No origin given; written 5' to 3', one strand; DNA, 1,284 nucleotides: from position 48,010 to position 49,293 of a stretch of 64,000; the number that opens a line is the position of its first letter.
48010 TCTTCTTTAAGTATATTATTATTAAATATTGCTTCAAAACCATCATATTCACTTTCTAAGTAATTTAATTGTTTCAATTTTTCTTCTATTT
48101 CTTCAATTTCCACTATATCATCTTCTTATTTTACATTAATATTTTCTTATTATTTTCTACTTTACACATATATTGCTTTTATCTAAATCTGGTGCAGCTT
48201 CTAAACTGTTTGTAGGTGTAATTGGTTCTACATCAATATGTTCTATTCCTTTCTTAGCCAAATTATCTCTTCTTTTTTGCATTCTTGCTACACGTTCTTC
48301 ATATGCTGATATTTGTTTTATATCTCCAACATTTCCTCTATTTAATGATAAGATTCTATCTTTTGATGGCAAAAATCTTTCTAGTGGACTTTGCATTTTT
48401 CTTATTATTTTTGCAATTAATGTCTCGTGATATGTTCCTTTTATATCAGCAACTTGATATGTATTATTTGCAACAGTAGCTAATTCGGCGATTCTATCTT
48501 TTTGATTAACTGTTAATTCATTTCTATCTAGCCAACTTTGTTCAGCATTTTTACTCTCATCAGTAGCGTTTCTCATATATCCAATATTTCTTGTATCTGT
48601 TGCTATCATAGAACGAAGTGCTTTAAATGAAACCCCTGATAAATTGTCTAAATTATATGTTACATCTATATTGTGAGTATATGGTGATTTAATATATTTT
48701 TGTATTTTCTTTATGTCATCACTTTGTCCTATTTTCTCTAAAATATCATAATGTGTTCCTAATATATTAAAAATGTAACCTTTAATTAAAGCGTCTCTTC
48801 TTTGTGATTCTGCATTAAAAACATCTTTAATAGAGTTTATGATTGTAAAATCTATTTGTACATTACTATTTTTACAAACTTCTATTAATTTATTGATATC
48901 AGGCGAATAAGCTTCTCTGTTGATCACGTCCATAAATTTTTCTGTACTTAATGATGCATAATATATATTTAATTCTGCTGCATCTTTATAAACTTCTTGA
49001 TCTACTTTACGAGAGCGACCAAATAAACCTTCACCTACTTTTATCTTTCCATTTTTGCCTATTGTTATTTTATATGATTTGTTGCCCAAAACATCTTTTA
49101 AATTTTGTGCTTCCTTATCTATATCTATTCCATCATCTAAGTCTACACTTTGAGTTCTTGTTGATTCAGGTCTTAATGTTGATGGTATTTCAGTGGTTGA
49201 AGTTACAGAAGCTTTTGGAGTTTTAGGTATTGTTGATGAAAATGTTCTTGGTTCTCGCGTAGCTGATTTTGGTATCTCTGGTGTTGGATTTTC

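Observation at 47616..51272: Orphan two-gene unit between ftsH and rpsL: 1011-aa coiled-coil / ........-repeat / wHTH protein plus a 165-aa internally duplicated partner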

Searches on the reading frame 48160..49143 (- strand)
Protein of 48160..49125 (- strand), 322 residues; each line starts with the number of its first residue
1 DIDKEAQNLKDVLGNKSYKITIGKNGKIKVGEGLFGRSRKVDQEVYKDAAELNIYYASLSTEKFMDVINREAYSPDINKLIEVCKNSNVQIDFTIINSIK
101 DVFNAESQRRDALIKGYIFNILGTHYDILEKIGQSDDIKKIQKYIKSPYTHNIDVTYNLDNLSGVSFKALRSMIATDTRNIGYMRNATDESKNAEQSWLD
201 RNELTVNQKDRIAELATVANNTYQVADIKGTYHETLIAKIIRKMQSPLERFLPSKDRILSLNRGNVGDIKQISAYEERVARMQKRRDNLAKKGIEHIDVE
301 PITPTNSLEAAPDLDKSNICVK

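Call 24: find_homologous_proteins(query=window:48160-49125:-, max_evalue=0.01)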
Query window:48160-49125:- (322 aa): 2 proteins with E <= 0.01 among 1233 candidates.
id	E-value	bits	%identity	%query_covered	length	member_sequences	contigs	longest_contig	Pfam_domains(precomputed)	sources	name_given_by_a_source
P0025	1.2e-79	286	50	95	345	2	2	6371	-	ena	-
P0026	1.3e-78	282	50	95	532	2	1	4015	-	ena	-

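Call 25: find_encoding_contigs(protein=P0025, flank=10000)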
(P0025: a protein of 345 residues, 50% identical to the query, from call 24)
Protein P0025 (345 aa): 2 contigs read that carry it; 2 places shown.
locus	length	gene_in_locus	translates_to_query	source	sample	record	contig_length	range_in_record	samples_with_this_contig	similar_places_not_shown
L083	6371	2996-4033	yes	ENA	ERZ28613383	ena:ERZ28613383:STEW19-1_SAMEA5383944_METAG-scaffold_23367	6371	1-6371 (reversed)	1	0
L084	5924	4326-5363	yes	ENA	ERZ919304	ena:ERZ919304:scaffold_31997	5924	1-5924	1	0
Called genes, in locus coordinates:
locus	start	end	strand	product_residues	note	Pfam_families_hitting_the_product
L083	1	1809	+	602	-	?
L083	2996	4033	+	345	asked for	-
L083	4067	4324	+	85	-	-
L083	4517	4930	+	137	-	PF00164:Ribosom_S12_S23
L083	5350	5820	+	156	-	PF00177:Ribosomal_S7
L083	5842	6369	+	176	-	?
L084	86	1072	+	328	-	PF01171:ATP_bind_3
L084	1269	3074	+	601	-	PF06480:FtsH_ext, PF00004:AAA, PF07728:AAA_5 (weak), PF17862:AAA_lid_3, PF01434:Peptidase_M41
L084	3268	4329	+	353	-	-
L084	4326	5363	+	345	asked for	-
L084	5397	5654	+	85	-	-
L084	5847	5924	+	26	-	?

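Call 26: find_encoding_contigs(protein=P0026, flank=10000)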
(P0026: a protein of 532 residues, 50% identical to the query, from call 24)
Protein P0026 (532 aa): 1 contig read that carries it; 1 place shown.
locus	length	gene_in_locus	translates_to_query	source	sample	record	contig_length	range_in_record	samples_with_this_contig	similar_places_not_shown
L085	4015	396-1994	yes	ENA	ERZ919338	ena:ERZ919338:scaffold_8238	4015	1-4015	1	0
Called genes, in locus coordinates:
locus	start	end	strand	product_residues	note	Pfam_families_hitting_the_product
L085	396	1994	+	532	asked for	-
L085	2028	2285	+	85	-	-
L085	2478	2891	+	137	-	PF00164:Ribosom_S12_S23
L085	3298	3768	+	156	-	PF00177:Ribosomal_S7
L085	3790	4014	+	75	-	?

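Call 66: predict_structure(alignment_id=A7)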
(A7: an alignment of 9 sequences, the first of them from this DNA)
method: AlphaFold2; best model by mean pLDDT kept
length: 272 residues; sequences in the alignment: 9
mean_pLDDT: 86.6   pTM: 0.87
mean pLDDT of the five models: 86.6, 85.9, 85.5, 84.5, 83.4
residues with pLDDT >= 90: 160; 70-90: 81; 50-70: 16; < 50: 15
segments of 3 or more residues with pLDDT < 50: 183-194
pLDDT, mean of each block of 10 residues (from residue 1): 74 89 94 88 91 97 97 91 94 95 97 94 94 87 82 79 96 77 46 54 84 97 94 94 90 89 82 39
secondary structure, 60 per line:
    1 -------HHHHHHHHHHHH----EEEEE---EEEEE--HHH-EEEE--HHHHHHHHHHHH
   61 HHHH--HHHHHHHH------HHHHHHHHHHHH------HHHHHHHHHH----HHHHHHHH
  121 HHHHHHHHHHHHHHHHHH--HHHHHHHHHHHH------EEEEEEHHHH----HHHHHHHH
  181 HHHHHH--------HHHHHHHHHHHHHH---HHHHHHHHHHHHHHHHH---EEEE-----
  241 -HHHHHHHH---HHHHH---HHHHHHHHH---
elements in order: H8-19 E24-28 E32-36 E43-46 H49-64 H67-74 H81-92 H99-108 H113-138 H141-152 E159-164 H165-168 H173-186 H195-208 H212-228 E232-235 H242-249 H253-257 H261-269
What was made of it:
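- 48325..49140 (-): X residues 685-956: the conserved C-terminal domain that defines the family (motifs YKITIG, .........SI, ALIKGY, L.KY, TYNL..LS, Q.DRIA.LA, LLPxPE). Basic (pI 8.4). Mixed alpha/beta, mostly helical. AlphaFold pLDDT 86.6, pTM 0.87 (call 66).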

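Call 75: fold_search(model_id=the predicted structure, library=viral)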
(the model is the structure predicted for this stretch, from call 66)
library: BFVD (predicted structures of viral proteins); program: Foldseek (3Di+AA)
matches with E <= 10: 224; with E <= 0.001: 0
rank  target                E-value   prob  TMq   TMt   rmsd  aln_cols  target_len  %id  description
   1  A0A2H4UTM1            3.1e-01  0.08  0.12  0.05  23.4       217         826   12  Chaperone Hsp70/DnaK [Bodo saltans virus]
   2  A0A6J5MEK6            5.4e-01  0.13  0.17  0.22  12.8       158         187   20  Uncharacterized protein [uncultured Caudovirales phage]
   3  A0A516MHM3            6.0e-01  0.12  0.12  0.19  14.6       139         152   10  (no name in the UniProt tables at hand)
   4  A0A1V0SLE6            8.2e-01  0.05  0.13  0.05  27.5       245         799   11  Uncharacterized protein [Klosneuvirus KNV1]
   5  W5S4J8                9.0e-01  0.05  0.12  0.09  21.7       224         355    9  Truncated ankyrin-repeat protein [Pithovirus sibericum]
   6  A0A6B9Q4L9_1          9.5e-01  0.04  0.12  0.05  27.3       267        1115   10  Replicase large subunit [Plasmopara viticola lesion associated virga-like virus 1]
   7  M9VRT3                9.5e-01  0.03  0.11  0.10  23.2       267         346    8  Heat shock protein 70-like protein (Fragment) [Cucurbit yellow stunting disorder virus]
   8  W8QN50                1.0e+00  0.15  0.10  0.12  14.7        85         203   14  Proliferating cell nuclear antigen [Chloriridovirus anopheles1]
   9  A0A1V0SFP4            1.0e+00  0.08  0.15  0.18  13.7       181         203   16  Leucine-rich repeat protein [Hokovirus HKV1]
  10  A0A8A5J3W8            1.0e+00  0.02  0.12  0.08  19.0       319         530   11  (no name in the UniProt tables at hand)
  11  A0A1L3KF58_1          1.2e+00  0.03  0.12  0.06  21.9       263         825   10  Uncharacterized protein [Hubei toti-like virus 18]
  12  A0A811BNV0            1.2e+00  0.04  0.11  0.09  18.8       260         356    7  Uncharacterized protein [Pandoravirus japonicus]
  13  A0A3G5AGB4            1.3e+00  0.10  0.13  0.12  10.0       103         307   16  Uncharacterized protein [Solumvirus sp.]
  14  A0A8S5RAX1            1.3e+00  0.06  0.11  0.19  23.6       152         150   13  Uncharacterized protein [virus sp. ctQcs9]
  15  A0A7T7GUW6            1.3e+00  0.13  0.13  0.08   8.6        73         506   10  (no name in the UniProt tables at hand)
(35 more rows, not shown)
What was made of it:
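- On Phage or prophage gene: The best BFVD match has E = 0.31 (call 75).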
